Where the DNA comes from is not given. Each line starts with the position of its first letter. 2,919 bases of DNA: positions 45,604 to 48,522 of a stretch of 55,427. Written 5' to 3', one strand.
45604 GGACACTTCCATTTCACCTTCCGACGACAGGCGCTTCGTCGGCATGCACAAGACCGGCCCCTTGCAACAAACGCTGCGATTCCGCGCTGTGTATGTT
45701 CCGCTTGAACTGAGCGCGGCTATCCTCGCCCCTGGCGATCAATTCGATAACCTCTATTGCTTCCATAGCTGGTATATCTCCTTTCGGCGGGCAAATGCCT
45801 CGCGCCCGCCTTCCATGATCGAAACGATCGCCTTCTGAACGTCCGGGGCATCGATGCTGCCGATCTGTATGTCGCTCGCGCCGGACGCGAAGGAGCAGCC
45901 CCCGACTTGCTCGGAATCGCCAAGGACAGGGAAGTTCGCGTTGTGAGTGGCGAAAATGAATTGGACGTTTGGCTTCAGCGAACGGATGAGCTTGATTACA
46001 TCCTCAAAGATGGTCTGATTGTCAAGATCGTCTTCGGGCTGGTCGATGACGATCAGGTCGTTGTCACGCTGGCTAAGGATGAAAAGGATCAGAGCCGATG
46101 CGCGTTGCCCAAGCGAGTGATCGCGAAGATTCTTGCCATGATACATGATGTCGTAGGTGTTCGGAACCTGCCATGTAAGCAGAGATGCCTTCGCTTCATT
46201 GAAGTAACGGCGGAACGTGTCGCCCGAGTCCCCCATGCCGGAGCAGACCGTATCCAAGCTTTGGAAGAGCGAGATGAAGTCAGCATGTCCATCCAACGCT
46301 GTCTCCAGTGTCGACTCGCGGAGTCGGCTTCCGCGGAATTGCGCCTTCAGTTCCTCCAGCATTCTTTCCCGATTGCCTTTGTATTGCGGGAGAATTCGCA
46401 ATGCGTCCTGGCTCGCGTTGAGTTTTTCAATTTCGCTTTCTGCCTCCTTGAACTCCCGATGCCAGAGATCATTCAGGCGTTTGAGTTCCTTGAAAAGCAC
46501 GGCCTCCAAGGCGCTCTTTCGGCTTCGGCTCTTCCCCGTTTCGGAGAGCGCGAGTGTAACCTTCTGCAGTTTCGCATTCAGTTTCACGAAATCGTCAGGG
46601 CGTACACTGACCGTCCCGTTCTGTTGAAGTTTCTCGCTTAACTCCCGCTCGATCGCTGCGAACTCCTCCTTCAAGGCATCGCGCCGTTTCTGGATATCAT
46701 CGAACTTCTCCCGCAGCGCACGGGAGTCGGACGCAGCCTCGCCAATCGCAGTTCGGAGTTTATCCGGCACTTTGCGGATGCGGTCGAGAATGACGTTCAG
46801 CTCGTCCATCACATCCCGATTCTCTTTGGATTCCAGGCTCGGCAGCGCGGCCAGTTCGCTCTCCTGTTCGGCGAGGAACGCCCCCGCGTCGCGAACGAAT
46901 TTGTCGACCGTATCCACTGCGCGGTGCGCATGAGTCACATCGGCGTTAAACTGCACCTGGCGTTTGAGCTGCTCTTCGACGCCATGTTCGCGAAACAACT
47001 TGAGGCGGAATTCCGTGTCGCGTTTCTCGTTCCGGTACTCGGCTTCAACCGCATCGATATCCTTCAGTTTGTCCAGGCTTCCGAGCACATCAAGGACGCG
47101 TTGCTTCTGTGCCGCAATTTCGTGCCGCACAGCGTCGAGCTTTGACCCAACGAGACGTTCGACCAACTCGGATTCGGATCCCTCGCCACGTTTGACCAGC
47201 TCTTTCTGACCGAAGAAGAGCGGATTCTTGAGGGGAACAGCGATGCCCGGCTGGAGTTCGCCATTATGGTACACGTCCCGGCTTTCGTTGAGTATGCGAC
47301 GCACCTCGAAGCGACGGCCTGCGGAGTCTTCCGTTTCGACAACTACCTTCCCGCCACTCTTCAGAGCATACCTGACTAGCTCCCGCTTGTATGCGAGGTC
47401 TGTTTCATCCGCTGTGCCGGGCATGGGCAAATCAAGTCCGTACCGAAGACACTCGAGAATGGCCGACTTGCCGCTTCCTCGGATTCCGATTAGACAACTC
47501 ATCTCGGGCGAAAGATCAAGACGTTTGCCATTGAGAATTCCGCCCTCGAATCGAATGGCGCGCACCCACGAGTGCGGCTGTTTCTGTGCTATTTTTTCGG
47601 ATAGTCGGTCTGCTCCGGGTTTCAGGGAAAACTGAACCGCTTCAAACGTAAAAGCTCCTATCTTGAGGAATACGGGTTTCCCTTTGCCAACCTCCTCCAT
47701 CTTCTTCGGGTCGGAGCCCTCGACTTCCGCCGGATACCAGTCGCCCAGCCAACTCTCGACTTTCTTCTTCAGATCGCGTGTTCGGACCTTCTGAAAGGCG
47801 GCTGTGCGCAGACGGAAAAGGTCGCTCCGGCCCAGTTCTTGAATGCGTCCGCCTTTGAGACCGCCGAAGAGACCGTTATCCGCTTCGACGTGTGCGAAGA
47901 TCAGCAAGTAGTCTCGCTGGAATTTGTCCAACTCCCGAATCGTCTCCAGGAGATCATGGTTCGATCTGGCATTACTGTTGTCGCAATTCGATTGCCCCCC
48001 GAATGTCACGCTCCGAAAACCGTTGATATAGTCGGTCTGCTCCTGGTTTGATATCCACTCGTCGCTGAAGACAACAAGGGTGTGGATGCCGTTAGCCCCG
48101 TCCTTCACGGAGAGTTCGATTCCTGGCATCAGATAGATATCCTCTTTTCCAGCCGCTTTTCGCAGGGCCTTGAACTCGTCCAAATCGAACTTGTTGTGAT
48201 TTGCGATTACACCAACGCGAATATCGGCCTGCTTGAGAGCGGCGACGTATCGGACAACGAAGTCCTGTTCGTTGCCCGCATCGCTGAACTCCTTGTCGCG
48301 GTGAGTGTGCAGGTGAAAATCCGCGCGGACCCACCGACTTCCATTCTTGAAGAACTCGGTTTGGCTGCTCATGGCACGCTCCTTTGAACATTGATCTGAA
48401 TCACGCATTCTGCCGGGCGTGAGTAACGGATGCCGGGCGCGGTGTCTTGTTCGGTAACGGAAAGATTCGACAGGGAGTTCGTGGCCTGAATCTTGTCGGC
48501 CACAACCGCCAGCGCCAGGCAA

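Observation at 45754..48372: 872-aa fusion of a PHP phosphoesterase with a Rad50/SbcC-like ABC ATPase carrying a long coiled-coil insert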

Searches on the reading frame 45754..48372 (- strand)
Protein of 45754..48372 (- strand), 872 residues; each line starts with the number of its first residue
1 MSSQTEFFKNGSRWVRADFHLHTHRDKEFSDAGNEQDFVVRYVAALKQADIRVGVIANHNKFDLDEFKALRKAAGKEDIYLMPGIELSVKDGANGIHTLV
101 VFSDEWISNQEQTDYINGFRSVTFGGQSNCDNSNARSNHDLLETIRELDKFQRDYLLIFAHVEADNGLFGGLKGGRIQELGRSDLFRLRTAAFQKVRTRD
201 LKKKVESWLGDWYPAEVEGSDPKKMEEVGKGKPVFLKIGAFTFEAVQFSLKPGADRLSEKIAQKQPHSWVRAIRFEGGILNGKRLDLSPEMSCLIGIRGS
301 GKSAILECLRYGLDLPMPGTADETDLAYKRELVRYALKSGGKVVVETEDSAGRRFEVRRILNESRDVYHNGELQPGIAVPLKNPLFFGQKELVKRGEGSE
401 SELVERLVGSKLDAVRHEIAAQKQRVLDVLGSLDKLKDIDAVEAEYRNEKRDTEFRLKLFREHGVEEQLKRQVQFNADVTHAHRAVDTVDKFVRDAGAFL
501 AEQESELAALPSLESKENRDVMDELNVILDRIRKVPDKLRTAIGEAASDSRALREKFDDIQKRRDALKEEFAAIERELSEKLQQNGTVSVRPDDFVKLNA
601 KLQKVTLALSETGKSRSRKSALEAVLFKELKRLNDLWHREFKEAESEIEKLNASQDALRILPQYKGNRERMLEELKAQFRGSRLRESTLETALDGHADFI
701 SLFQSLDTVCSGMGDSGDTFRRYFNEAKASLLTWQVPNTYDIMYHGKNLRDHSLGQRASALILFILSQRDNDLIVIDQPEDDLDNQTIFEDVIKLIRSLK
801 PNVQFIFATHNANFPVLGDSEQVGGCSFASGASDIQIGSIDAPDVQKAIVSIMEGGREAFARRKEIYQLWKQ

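Call 5: search_protein_families(library=pfam, proteins=[window:45754-48372:-], max_evalue=1)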
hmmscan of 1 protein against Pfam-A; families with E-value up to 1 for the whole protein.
window:45754-48372:- (872 aa): 10 families
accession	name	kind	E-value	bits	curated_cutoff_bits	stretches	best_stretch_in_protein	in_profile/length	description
PF13304.12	AAA_21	-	5.5e-10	40.2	27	2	601-813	112-301/304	AAA domain, putative AbiEii toxin, Type IV TA system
PF02463.25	SMC_N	-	3.7e-07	30.2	40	2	758-814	146-201/220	RecF/RecN/SMC N terminal domain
PF13476.12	AAA_23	-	8.8e-06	26.9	27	1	282-583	12-198/201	AAA domain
PF13175.12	AAA_15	-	2.1e-05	24.7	32.1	1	284-310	18-44/374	AAA ATPase domain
PF23984.1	DUF7307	-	0.025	14.9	27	1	545-598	4-58/129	Pam3 gp33-like protein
PF08463.15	EcoEI_R_C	-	0.031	14.8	24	1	644-715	7-77/163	EcoEI R protein C-terminal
PF06243.16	PaaB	-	0.032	14.9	27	1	831-870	14-49/89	Phenylacetic acid degradation B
PF13555.12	AAA_29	-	0.15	12.3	27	1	279-307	11-40/61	P-loop containing region of AAA domain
PF21037.2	CCDC138_cc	-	0.16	12.4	27.1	0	550-585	3-38/59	Coiled-coil-domain-containing protein 138, coiled-coil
PF13191.12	AAA_16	-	0.3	12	32.6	1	289-337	24-83/167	AAA ATPase domain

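Call 6: search_protein_families(library=padloc, proteins=[window:45754-48372:-], max_evalue=1)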
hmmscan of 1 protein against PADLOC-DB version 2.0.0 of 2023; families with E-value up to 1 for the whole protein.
window:45754-48372:- (872 aa): 33 families (the best 25 are shown)
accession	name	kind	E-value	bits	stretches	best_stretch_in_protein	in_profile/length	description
PDLC02208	Ppl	-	3.1e-26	89.8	2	748-863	773-888/894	-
PDLC04678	PDC-M49A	-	2.4e-14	50.5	2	16-111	4-90/681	-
PDLC04680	PDC-M49A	-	1.3e-12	45.2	2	18-108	5-85/674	-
PDLC02980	AriA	-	5.9e-11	40.9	2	749-812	235-300/304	-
PDLC03859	LmuB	-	8.1e-10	36.5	2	424-814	268-588/611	-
PDLC04135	mad3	-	2.2e-09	35.3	1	280-813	13-325/374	mads_3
PDLC03863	LmuB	-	1.2e-07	28.8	1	269-420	4-137/610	-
PDLC04164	AriA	-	2e-07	28.8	1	761-814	181-235/253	-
PDLC00271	PtuA1|PtuA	-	1.4e-06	26.2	1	284-315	18-49/421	AAA ATPase domain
PDLC02979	AriA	-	3.3e-06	25.2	2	284-310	18-44/373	-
PDLC03865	LmuB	-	7.7e-06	22.4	2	420-658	262-486/1007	-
PDLC02982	AriAB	-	1.8e-05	21.6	1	762-815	230-282/570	-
PDLC00298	PtuA1|PtuA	-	3.1e-05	21.2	2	284-341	18-75/423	AAA ATPase domain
PDLC02915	ATPase-Toprim_I-B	-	9.5e-05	19.4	2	290-311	23-44/623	-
PDLC00274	PtuA1|PtuA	-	0.00021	18.7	1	763-811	299-345/438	AAA ATPase domain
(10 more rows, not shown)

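Call 7: search_protein_families(library=ncbifam, proteins=[window:45754-48372:-], max_evalue=1)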
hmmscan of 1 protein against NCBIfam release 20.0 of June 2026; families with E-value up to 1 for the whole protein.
window:45754-48372:- (872 aa): 15 families
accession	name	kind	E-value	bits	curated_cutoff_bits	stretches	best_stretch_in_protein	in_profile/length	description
NF045780.1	TrlF_fam_ATP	equivalog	2.9e-150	502.9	350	1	10-868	1-944/944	TrlF family AAA-like ATPase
NF045781.1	Spaf1101_AAA_ATP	equivalog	2.6e-41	141.9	475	2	747-869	707-834/836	Spaf_1101 family AAA-like ATPase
NF042955.1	Ppl_antiphage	equivalog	1.9e-37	128.7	1000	3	747-863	762-878/882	anti-phage protein Ppl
NF045487.1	ASRP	equivalog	3.4e-07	29.3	300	1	277-693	3-385/593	archaea-specific SMC-related protein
NF038032.1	CehA_McbA_metalo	domain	3.8e-06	26.5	80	1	13-109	1-87/315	CehA/McbA family metallohydrolase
NF040873.1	AztA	equivalog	6.6e-05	22.6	220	1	745-812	113-179/191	zinc ABC transporter ATP-binding protein AztA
NF041774.1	tung_ATPbind_TupC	equivalog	0.0002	20.5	400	1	279-310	15-47/319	tungstate ABC transporter ATP-binding protein TupC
TIGR02211.1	LolD_lipo_ex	equivalog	0.0017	17.9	307.75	0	770-814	159-204/221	lipoprotein-releasing ABC transporter ATP-binding protein LolD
NF008409.0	PRK11231.1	equivalog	0.0018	17.7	375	1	746-803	133-188/255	Fe(3+) dicitrate ABC transporter ATP-binding protein FecE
TIGR02168.1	SMC_prok_B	equivalog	0.026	12.3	567.35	1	411-677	680-949/1181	chromosome segregation protein SMC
TIGR00972.1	3a0107s01c2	equivalog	0.031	13.6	343.2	0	771-813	163-204/248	phosphate ABC transporter ATP-binding protein PstB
TIGR04041.1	activase_YjjW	hypoth_equivalog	0.041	13.3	250.2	1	422-478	200-256/276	YjjW family glycine radical enzyme activase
TIGR04521.1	ECF_ATPase_2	equivalog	0.042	12.9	330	0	290-320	32-61/279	energy-coupling factor transporter ATPase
TIGR02857.1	CydD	equivalog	0.11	11.4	435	0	746-813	453-518/529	thiol reductant ABC exporter subunit CydD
NF033885.1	conj_TraP_IncI1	equivalog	0.16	11.6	135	1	478-582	43-148/217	conjugal transfer protein TraP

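Call 15: search_solved_structures(query=window:45754-48372:-, max_evalue=0.01, show_alignments=2)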
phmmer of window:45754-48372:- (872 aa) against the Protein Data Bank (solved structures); distinct sequences matched with E-value up to 0.01: 0.

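Call 18: find_homologous_proteins(query=window:45754-48372:-, max_evalue=0.00001)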
Query window:45754-48372:- (872 aa): 2987 proteins with E <= 0.00001 among 8000 candidates; the best 120 are listed.
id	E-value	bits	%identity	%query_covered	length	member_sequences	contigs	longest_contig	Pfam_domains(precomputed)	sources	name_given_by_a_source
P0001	0.0e+0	1940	100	100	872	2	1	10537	PF13175.13,PF13476.13,PF02463.26,PF13304.13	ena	-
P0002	0.0e+0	1739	89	100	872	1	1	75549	PF13175.13,PF13476.13,PF02463.26,PF13304.13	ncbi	-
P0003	0.0e+0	1605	81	100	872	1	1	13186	PF13175.13,PF13476.13,PF02463.26,PF13304.13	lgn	-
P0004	0.0e+0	1596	80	100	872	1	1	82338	PF13175.13,PF02463.26,PF13304.13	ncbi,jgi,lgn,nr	ncbi:MAG: AAA family ATPase [Thermoguttaceae bacterium]|jgi:predicted ATPase|nr:AAA family ATPase [T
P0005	0.0e+0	1586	80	100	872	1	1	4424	PF02463.26,PF13304.13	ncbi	-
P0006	0.0e+0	1582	80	100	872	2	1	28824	PF02463.26,PF13304.13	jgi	jgi:chromosome segregation protein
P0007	0.0e+0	1559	78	100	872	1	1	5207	PF02463.26,PF13304.13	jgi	-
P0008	0.0e+0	1553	78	100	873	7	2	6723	PF13175.13,PF13476.13,PF02463.26,PF13304.13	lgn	-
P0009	0.0e+0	1548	77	100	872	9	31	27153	PF13175.13,PF13476.13,PF02463.26,PF13304.13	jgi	jgi:chromosome segregation protein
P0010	0.0e+0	1541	77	100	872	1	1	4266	PF13175.13,PF02463.26,PF13304.13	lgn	-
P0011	0.0e+0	1536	77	100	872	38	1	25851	PF13304.13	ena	-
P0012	0.0e+0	1518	76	100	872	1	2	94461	PF13175.13,PF02463.26,PF13304.13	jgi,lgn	jgi:predicted ATPase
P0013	0.0e+0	1517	76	100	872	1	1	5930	PF02463.26,PF13304.13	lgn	-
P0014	0.0e+0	1503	75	100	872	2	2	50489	PF13175.13,PF02463.26,PF13304.13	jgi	jgi:predicted ATPase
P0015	0.0e+0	1493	75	100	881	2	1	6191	PF13175.13,PF13476.13,PF02463.26,PF13304.13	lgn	-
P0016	0.0e+0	1491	75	100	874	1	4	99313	PF13175.13,PF13476.13,PF02463.26,PF13304.13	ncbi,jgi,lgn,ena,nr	ncbi:MAG TPA: AAA family ATPase [Candidatus Paceibacterota bacterium]|nr:AAA family ATPase [Verrucom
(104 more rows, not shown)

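Call 19: find_encoding_contigs(protein=P0004, flank=10000, max_places=2)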
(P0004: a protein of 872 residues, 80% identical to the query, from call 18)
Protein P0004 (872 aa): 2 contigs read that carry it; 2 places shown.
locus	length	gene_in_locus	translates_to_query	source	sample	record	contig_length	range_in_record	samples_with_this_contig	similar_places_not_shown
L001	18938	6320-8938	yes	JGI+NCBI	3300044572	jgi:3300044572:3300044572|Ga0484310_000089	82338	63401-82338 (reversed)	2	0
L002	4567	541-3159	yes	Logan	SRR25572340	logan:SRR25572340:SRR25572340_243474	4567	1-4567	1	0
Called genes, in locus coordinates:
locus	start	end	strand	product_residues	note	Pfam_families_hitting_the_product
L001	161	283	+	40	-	-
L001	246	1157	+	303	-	PF01610:DDE_Tnp_ISL3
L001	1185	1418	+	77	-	PF02386:TrkH (weak)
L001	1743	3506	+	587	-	PF12698:ABC2_membrane_3 (weak)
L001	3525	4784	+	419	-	PF01595:CNNM, PF00571:CBS (faint), PF03471:CorC_HlyC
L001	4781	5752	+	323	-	PF01595:CNNM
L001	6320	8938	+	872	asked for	PF13304:AAA_21 (faint), PF02463:SMC_N (faint), PF13175:AAA_15 (faint)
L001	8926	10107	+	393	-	PF04326:SLFN_AlbA_2, PF13749:HATPase_c_4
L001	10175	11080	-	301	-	PF01135:PCMT, PF00398:RrnaAD (weak), PF13649:Methyltransf_25, PF13847:Methyltransf_31, PF08241:Methyltransf_11 (weak), PF08242:Methyltransf_12 (weak)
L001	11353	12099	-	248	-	PF23023:Anti-Pycsar_Apyc1 (weak), PF00753:Lactamase_B (weak), PF12706:Lactamase_B_2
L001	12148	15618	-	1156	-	PF05359:DUF748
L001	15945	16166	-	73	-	-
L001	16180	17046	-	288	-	PF00149:Metallophos (weak)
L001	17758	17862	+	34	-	-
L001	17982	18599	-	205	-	-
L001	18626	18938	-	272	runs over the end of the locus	PF01261:AP_endonuc_2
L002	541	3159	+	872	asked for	PF13304:AAA_21 (faint), PF02463:SMC_N (faint), PF13175:AAA_15 (faint)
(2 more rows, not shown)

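Call 20: find_encoding_contigs(protein=P0016, flank=10000, max_places=2)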
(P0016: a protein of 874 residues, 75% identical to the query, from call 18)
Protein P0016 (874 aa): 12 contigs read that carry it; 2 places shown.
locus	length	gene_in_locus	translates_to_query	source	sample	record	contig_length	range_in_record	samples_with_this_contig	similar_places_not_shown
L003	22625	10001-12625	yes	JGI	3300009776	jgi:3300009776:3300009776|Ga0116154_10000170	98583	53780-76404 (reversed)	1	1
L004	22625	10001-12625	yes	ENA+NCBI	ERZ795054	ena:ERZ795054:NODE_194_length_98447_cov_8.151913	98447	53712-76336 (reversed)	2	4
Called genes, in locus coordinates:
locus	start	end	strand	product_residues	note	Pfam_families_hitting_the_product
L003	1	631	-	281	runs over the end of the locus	PF13442:Cytochrome_CBB3 (faint), PF00034:Cytochrom_C (faint)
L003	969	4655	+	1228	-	PF01839:FG-GAP (faint), PF13517:FG-GAP_3, PF16743:PliI (faint), PF13517:FG-GAP_3, PF13517:FG-GAP_3, PF07593:UnbV_ASPIC, PF13517:FG-GAP_3, PF07593:UnbV_ASPIC (weak), +1 more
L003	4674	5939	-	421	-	-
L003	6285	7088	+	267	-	PF02311:AraC_binding, PF07883:Cupin_2, PF12833:HTH_18, PF00165:HTH_AraC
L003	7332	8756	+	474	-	PF02952:Fucose_iso_C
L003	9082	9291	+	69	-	PF12728:HTH_17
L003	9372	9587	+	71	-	PF13020:NOV_C (weak)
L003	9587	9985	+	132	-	PF14213:DUF4325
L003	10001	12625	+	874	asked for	PF02463:SMC_N (faint), PF13175:AAA_15, PF13476:AAA_23 (weak), PF13304:AAA_21 (weak)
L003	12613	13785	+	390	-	PF04326:SLFN_AlbA_2, PF13749:HATPase_c_4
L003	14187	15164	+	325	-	PF16286:DUF4932 (faint)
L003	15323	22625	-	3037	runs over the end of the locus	PF00932:LTD, PF08757:CotH, PF00932:LTD, PF05345:He_PIG, PF05345:He_PIG, PF02018:CBM_4_9, PF05345:He_PIG, PF05345:He_PIG, +8 more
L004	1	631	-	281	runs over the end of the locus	PF13442:Cytochrome_CBB3 (faint), PF00034:Cytochrom_C (faint)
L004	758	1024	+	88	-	-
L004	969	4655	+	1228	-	PF01839:FG-GAP (faint), PF13517:FG-GAP_3, PF16743:PliI (faint), PF13517:FG-GAP_3, PF13517:FG-GAP_3, PF07593:UnbV_ASPIC, PF13517:FG-GAP_3, PF07593:UnbV_ASPIC (weak), +1 more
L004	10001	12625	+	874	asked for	PF02463:SMC_N (faint), PF13175:AAA_15, PF13476:AAA_23 (weak), PF13304:AAA_21 (weak)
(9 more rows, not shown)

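Call 21: find_encoding_contigs(protein=P0002, flank=10000, max_places=2)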
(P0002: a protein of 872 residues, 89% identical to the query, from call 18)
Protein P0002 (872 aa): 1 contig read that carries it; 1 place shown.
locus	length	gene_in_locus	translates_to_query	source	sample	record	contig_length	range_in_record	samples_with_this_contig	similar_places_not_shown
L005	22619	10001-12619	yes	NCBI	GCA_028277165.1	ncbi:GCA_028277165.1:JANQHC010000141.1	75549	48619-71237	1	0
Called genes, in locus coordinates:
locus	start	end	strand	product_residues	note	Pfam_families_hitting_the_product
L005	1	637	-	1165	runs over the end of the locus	PF04773:FecR, PF12733:Cadherin-like (faint), PF22820:TcaA_3rd_4th (faint), PF08308:PEGA (weak), PF13360:PQQ_2, PF13570:Beta-prop_ACSF4 (weak)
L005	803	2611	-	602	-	PF00005:ABC_tran, PF08448:PAS_4 (weak), PF00512:HisKA, PF02518:HATPase_c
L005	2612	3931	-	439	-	PF00072:Response_reg, PF00158:Sigma54_activat, PF14532:Sigma54_activ_2, PF25601:AAA_lid_14, PF02954:HTH_8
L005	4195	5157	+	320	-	PF00532:Peripla_BP_1, PF13407:Peripla_BP_4, PF13458:Peripla_BP_6 (weak)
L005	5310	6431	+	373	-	-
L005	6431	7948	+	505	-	PF00005:ABC_tran, PF13555:AAA_29 (faint), PF13604:AAA_30 (faint), PF13304:AAA_21 (faint), PF00005:ABC_tran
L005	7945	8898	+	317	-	PF02653:BPD_transp_2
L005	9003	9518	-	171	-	-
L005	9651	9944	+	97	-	PF13730:HTH_36 (weak), PF08279:HTH_11 (faint), PF13518:HTH_28 (weak), PF12728:HTH_17, PF13384:HTH_23 (weak)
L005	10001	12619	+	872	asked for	PF02463:SMC_N (faint), PF13175:AAA_15 (faint), PF13476:AAA_23 (faint), PF13304:AAA_21 (weak)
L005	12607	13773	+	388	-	PF04326:SLFN_AlbA_2, PF13749:HATPase_c_4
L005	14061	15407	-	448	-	PF13173:AAA_14, PF13635:DUF4143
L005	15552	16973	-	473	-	PF01565:FAD_binding_4, PF02913:FAD-oxidase_C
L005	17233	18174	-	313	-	PF00501:AMP-binding, PF21948:LplA-B_cat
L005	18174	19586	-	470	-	PF00501:AMP-binding, PF13193:AMP-binding_C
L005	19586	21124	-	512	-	PF00474:SSF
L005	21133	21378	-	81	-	-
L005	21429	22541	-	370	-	-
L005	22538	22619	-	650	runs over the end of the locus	PF01180:DHO_dh, PF01207:Dus (faint)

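Call 27: search_protein_families(library=ncbifam, proteins=[L005:12607-13773:+, L005:9651-9944:+, L003:9587-9985:+, L003:9372-9587:+], max_evalue=0.001)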
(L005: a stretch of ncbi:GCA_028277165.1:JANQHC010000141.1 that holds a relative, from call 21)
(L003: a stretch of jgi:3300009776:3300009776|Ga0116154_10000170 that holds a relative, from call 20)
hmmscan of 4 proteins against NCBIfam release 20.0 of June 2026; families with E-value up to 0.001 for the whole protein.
L005:12607-13773:+ (388 aa): 0 families

L005:9651-9944:+ (97 aa): 5 families
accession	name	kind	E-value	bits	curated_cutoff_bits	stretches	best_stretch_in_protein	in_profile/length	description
NF047737.1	antiphage_MADS1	equivalog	2.2e-20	72.6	80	1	37-85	1-49/49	methylation-associated defense system helix-turn-helix domain-containing protein MAD1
TIGR01764.1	excise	domain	4.8e-18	65.3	28.8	1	41-87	3-49/49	excisionase family DNA-binding protein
NF046037.1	carphisopro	domain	6.5e-05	23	38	1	43-73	12-42/54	carph-isopro domain-containing protein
NF003162.0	PRK04140.1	equivalog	0.00054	19.1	263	1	23-62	123-162/317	transcriptional regulator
NF033545.0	transpos_IS630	equivalog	0.00082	18.9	100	0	41-61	14-34/299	IS630 family transposase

L003:9587-9985:+ (132 aa): 0 families

L003:9372-9587:+ (71 aa): 0 families

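Call 31: find_related_loci(query=window:45754-48372:-, collection=genome_contigs, flank=6000)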
Query window:45754-48372:- (872 aa) in genome_contigs; peptide patterns used: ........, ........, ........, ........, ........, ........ (x = any residue, [..] = any of these).
63 stretches matched a pattern; 2 encode a relative of the query (tblastn E <= 1e-3); 2 distinct loci.
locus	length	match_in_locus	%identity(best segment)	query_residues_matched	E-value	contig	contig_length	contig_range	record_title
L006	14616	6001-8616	80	1-872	0e+0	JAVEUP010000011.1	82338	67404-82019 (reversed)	MAG: Thermoguttaceae bacterium isolate BF2_50 NODE_89_length_82338_cov_4.390447_Biofilm2, whole genome shotgun sequence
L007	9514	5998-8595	51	7-872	0e+0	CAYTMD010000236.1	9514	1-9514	MAG TPA_asm: uncultured Acidobacteriota bacterium isolate binchicken_co3_23 genome assembly, contig: NODE_23513_length_9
